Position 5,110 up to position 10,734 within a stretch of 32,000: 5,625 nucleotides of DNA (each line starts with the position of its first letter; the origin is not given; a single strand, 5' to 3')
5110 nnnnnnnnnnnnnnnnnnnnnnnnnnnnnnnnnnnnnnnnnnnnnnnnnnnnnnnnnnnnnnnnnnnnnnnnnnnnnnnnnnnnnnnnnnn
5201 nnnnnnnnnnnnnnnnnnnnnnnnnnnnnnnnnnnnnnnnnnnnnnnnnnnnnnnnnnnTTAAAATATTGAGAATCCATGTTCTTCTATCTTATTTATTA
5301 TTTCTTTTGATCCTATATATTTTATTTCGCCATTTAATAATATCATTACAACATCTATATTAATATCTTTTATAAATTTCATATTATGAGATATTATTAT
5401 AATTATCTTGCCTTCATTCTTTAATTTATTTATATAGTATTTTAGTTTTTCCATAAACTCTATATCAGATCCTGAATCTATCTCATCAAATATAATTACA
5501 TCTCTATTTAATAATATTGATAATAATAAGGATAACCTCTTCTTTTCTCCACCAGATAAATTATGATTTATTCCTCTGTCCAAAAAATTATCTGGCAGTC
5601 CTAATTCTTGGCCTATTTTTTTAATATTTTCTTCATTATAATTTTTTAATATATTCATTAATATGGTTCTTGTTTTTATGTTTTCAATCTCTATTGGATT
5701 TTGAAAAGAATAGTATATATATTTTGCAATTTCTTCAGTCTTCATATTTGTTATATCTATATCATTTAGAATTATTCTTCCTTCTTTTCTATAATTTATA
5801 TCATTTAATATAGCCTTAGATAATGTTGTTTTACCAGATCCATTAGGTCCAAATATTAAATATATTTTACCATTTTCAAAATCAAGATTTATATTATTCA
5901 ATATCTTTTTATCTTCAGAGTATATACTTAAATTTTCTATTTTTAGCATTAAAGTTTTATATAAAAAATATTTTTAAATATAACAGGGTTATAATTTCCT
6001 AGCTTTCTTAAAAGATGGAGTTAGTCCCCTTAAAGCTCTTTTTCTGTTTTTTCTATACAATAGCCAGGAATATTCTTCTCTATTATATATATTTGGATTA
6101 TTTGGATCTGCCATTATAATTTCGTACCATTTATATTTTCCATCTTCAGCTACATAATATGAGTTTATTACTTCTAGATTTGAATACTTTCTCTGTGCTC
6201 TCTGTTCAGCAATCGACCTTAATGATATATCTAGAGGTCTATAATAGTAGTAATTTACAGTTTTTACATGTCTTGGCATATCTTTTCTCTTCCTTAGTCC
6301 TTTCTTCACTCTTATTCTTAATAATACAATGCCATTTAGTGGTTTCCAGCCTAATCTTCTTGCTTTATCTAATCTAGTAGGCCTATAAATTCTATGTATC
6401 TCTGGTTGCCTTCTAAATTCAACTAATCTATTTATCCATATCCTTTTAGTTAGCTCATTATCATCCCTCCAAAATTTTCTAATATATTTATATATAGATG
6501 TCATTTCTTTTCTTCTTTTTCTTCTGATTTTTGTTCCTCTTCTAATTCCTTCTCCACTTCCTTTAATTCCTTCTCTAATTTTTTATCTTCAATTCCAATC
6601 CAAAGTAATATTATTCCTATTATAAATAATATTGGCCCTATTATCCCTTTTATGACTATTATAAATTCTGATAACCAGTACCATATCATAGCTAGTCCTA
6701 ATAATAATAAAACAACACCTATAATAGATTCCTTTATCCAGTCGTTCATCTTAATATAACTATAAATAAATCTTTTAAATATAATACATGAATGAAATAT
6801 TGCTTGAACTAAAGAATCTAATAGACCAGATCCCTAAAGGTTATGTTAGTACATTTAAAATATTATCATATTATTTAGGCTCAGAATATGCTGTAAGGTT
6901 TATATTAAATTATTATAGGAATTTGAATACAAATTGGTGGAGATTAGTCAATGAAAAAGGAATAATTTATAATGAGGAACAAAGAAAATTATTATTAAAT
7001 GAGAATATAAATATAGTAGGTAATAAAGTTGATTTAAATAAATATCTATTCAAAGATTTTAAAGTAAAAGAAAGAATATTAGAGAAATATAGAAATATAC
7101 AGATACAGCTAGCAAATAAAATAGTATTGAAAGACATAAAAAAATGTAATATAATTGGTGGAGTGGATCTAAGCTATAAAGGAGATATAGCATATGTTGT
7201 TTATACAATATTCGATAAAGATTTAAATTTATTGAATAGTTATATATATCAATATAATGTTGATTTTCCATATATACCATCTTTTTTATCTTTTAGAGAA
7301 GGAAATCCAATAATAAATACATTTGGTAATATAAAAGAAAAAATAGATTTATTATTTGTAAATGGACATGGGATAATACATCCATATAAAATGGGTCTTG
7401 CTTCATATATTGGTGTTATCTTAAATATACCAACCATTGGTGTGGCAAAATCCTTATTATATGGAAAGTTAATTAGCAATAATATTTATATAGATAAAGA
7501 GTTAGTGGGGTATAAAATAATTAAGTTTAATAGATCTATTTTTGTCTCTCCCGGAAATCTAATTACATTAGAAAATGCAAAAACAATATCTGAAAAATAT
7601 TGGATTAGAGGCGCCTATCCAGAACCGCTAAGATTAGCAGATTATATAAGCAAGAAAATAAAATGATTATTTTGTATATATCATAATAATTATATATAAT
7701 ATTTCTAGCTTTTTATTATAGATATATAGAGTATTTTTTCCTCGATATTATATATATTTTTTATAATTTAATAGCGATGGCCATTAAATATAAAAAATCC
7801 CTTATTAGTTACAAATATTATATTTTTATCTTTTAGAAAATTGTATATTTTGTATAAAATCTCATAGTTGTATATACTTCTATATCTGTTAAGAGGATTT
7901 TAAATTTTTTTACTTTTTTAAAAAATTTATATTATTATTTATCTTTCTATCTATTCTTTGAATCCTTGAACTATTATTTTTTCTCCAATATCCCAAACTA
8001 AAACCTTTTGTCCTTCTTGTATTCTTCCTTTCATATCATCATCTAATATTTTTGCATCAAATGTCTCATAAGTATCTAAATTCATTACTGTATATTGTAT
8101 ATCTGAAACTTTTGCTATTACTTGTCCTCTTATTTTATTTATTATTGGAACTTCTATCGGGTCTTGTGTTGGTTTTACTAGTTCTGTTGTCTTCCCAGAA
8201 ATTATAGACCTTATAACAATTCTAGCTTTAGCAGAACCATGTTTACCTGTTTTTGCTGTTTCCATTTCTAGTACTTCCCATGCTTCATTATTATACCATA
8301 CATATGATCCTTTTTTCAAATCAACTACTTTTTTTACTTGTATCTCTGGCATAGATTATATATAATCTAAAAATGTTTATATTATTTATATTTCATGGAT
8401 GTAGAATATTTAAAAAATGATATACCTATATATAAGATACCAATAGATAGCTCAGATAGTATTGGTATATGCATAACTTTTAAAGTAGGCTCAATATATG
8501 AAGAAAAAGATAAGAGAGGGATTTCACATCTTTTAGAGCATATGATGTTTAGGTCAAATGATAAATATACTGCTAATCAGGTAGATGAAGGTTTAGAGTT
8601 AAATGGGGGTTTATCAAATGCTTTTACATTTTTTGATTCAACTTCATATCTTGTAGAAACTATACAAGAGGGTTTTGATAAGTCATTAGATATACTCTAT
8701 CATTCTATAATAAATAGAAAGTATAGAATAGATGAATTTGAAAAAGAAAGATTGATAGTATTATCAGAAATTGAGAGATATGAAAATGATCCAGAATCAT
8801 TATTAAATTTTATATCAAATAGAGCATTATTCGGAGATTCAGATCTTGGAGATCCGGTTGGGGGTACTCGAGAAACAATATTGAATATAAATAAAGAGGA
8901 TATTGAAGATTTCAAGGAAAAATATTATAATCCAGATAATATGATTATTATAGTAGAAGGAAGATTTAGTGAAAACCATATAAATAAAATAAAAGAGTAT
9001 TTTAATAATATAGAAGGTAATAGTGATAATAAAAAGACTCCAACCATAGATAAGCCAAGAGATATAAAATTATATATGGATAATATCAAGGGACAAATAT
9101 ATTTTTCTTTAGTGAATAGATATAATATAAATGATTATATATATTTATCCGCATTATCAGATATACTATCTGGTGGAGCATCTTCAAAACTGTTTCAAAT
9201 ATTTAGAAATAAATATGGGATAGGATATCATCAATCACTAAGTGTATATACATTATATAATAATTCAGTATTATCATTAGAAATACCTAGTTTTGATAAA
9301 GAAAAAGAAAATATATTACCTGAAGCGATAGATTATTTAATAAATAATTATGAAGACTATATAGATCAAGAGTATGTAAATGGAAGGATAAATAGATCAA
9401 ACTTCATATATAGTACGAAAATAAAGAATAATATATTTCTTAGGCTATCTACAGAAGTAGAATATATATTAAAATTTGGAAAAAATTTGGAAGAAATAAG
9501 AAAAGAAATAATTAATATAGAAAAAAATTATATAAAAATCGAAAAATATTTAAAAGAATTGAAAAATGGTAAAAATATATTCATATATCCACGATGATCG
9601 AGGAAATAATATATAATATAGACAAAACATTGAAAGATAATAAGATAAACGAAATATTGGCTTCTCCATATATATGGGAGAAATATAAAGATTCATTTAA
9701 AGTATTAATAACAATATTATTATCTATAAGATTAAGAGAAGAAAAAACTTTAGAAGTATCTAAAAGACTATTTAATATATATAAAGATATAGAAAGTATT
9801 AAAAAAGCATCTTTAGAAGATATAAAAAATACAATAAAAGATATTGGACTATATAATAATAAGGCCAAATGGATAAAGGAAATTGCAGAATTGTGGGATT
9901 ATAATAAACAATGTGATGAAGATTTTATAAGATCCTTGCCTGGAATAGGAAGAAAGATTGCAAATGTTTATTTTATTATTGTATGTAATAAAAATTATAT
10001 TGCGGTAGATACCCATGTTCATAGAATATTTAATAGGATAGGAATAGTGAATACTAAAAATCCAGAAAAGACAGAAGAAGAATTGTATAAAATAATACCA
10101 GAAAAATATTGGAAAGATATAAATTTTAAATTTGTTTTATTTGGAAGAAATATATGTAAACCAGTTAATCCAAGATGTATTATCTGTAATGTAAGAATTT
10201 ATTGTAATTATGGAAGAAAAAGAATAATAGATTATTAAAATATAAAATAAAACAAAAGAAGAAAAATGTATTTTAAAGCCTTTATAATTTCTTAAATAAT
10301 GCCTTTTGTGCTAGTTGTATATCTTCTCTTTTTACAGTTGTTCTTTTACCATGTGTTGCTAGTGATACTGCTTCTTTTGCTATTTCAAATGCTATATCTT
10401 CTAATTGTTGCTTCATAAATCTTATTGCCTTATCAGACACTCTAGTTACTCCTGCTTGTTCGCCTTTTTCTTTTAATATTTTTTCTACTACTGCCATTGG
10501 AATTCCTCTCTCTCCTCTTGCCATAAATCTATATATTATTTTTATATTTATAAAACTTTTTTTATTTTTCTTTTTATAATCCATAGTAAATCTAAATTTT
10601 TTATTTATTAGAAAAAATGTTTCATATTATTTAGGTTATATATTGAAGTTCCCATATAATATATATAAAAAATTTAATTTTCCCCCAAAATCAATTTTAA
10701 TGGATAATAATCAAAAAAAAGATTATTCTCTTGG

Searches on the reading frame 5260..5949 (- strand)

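Call 57: search_protein_families(library=pfam, proteins=[window:5260-5949:-], max_evalue=0.001)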
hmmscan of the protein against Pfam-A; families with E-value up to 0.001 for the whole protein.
window:5260-5949:- (229 aa): 15 families
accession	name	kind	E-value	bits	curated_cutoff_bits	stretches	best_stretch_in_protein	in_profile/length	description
PF00005.33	ABC_tran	-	1.5e-23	84.3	25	1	17-156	1-134/137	ABC transporter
PF02463.25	SMC_N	-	1.2e-10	41.6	40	1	18-196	16-205/220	RecF/RecN/SMC N terminal domain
PF13304.12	AAA_21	-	8.2e-09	36.4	27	0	30-56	2-40/304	AAA domain, putative AbiEii toxin, Type IV TA system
PF13401.12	AAA_22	-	1.1e-06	29.4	27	1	27-185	5-119/130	AAA domain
PF00004.35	AAA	-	2.8e-06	28.2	21.2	1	31-189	2-110/131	ATPase family associated with various cellular activities (AAA)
PF13173.12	AAA_14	-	2.9e-06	27.8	27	0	27-160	2-74/129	AAA domain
PF01637.24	ATPase_2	-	3.4e-05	24.2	33.2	1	22-182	15-148/225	ATPase domain predominantly from Archaea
PF00270.35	DEAD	-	3.5e-05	24.1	26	1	26-185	13-155/167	DEAD/DEAH box helicase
PF13238.12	AAA_18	-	4.5e-05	24.3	29.4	0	31-106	2-68/128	AAA domain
PF13476.12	AAA_23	-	0.00016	22.8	27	1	2-189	2-176/201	AAA domain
PF02492.25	cobW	-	0.00017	21.7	20.7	0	29-73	2-46/180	CobW/HypB/UreG, nucleotide-binding domain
PF13166.12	AAA_13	-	0.00045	19.5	36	1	27-87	16-76/713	AAA domain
PF00931.28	NB-ARC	-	0.00058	19.6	23.5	0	26-162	17-114/248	NB-ARC domain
PF25199.1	nSTAND_NTPase5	-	0.0006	20.1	34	0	14-74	26-90/145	Novel STAND NTPase 5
PF13555.12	AAA_29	-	0.00094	19.3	27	0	22-47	17-42/61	P-loop containing region of AAA domain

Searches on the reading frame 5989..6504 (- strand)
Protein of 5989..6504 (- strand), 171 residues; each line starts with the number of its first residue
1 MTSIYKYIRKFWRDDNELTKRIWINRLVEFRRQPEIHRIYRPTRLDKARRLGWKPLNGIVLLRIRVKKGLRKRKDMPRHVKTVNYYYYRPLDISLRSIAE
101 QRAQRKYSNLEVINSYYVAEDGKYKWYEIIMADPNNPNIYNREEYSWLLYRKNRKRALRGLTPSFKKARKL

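Call 57: search_protein_families(library=pfam, proteins=[window:5989-6504:-], max_evalue=0.001)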
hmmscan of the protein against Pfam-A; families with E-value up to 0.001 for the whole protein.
window:5989-6504:- (171 aa): 1 family
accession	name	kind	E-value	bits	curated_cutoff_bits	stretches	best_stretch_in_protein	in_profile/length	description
PF00827.22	Ribosomal_L15e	-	1.2e-52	178.8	27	1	3-171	1-173/191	Ribosomal L15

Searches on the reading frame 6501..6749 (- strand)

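Call 80: search_protein_families(library=pfam, proteins=[window:6501-6749:-], max_evalue=0.001)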
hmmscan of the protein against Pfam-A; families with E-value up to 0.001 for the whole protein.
window:6501-6749:- (82 aa): 2 families
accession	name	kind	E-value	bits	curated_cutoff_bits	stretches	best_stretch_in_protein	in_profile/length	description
PF04123.18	DUF373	-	6.5e-05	23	28.3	1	8-73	152-218/335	Domain of unknown function (DUF373)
PF11381.13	DUF3185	-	0.00038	20.8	25.3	0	36-54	2-20/59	Protein of unknown function (DUF3185)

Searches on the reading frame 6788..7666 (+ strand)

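Call 57: search_protein_families(library=pfam, proteins=[window:6788-7666:+], max_evalue=0.001)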
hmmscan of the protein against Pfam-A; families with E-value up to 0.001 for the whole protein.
window:6788-7666:+ (292 aa): 2 families
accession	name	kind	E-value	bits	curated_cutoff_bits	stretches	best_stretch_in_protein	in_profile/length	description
PF04493.20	Endonuclease_5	-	5.5e-45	153.9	23.4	1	107-285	2-197/198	Endonuclease V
PF01949.23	Endo_dU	-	0.00073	19.4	32.7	0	259-291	149-181/182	Endonuclease dU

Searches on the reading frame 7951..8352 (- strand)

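Call 58: search_protein_families(library=pfam, proteins=[window:7951-8352:-], max_evalue=0.001)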
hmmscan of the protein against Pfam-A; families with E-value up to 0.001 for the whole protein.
window:7951-8352:- (133 aa): 2 families
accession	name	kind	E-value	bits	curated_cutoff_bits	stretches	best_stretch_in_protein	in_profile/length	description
PF21485.3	IF5A-like_N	-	2.2e-12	47.1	27.1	1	8-63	7-62/63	Translation initiation factor 5A-like, N-terminal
PF08207.18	EFP_N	-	2.6e-07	31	23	1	10-57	3-49/58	Elongation factor P (EF-P) KOW-like domain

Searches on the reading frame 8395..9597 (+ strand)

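Call 58: search_protein_families(library=pfam, proteins=[window:8395-9597:+], max_evalue=0.001)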
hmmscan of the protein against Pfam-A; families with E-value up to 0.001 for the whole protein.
window:8395-9597:+ (400 aa): 2 families
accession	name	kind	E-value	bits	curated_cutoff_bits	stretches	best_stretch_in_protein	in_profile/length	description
PF00675.25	Peptidase_M16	-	2.8e-27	95.9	22.3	1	22-155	12-145/149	Insulinase (Peptidase family M16)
PF05193.26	Peptidase_M16_C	-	2.2e-20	73.7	23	1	164-329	1-175/181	Peptidase M16 inactive domain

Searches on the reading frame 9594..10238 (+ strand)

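Call 58: search_protein_families(library=pfam, proteins=[window:9594-10238:+], max_evalue=0.001)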
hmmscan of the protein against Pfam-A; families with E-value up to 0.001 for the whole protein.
window:9594-10238:+ (214 aa): 1 family
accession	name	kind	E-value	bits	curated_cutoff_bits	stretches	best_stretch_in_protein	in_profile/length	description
PF00730.31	HhH-GPD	-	3e-19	69.8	26.2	1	42-169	4-107/108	HhH-GPD superfamily base excision DNA repair protein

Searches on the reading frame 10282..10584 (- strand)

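Call 58: search_protein_families(library=pfam, proteins=[window:10282-10584:-], max_evalue=0.001)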
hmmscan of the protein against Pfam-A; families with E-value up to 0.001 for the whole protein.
window:10282-10584:- (100 aa): 3 families
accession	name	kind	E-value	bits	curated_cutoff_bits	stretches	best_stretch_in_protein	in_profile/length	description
PF00808.29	CBFD_NFYB_HMF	-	9e-12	45.5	21.4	1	27-92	2-64/65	Histone-like transcription factor (CBF/NF-Y) and archaeal histone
PF00125.30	Histone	-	2.5e-11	44.3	26.4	1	5-94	30-120/122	Core histone H2A/H2B/H3/H4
PF15630.12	CENP-S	-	0.00017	22.4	28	1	32-93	10-70/76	CENP-S protein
